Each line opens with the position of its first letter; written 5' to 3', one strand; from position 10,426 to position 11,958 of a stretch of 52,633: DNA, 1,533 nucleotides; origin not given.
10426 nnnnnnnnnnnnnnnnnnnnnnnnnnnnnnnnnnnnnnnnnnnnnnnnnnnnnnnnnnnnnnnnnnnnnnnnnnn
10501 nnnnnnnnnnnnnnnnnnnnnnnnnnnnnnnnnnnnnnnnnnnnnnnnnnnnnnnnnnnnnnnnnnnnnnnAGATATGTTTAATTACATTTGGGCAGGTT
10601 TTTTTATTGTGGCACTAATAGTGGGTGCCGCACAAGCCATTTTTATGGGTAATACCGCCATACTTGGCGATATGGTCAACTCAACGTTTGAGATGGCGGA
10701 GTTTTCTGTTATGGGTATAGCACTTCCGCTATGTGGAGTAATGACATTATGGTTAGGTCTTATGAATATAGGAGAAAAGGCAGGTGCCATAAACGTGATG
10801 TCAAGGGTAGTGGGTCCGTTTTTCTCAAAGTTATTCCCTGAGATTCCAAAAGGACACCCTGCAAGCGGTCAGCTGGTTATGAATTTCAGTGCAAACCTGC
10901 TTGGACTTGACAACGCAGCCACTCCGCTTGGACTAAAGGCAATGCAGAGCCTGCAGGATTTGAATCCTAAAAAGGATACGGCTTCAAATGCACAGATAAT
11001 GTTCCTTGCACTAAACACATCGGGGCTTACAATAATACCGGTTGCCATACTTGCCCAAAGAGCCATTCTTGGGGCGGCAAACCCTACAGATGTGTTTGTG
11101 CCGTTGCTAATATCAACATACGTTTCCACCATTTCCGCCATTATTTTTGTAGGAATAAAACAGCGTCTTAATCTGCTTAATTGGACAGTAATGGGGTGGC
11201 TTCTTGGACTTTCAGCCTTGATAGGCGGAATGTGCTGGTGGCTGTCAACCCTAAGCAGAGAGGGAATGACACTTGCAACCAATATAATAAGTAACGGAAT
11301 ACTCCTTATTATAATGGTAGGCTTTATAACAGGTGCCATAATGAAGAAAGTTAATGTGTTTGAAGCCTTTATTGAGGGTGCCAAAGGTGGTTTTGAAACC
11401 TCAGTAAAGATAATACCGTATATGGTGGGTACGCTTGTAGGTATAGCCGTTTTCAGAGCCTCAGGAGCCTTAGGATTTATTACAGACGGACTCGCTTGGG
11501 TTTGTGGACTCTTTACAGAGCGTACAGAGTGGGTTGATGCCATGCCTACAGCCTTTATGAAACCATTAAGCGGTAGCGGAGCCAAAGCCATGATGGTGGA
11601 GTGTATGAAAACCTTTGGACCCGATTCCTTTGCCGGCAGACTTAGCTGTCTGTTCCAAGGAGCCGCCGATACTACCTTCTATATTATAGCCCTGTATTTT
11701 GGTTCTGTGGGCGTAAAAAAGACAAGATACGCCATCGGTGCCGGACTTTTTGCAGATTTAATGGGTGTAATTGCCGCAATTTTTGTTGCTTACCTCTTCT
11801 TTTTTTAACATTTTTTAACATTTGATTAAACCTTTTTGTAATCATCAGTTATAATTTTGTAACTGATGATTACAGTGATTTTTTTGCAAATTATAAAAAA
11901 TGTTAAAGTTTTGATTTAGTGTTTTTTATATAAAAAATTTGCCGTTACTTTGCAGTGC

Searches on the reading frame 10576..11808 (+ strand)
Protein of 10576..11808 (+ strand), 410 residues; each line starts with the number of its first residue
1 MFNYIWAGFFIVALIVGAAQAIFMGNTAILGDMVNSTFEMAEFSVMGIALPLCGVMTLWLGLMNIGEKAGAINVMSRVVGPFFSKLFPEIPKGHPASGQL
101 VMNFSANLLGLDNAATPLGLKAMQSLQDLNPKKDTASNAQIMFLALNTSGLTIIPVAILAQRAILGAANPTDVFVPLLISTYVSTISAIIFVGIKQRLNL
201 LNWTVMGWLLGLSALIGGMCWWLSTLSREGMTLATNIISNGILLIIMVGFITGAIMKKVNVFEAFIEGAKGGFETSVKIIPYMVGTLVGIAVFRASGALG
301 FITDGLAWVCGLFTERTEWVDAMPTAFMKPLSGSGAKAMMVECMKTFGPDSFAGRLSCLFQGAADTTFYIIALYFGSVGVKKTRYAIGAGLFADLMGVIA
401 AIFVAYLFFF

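Call 7: search_protein_families(library=ncbifam, proteins=[window:10576-11808:+], max_evalue=0.001)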
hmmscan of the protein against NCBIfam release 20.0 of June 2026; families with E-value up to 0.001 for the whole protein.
window:10576-11808:+ (410 aa): 1 family
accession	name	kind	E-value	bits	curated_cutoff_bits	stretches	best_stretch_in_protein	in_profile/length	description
NF007811.0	PRK10519.1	equivalog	5.9e-06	25.9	111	1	256-340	6-91/155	hypothetical protein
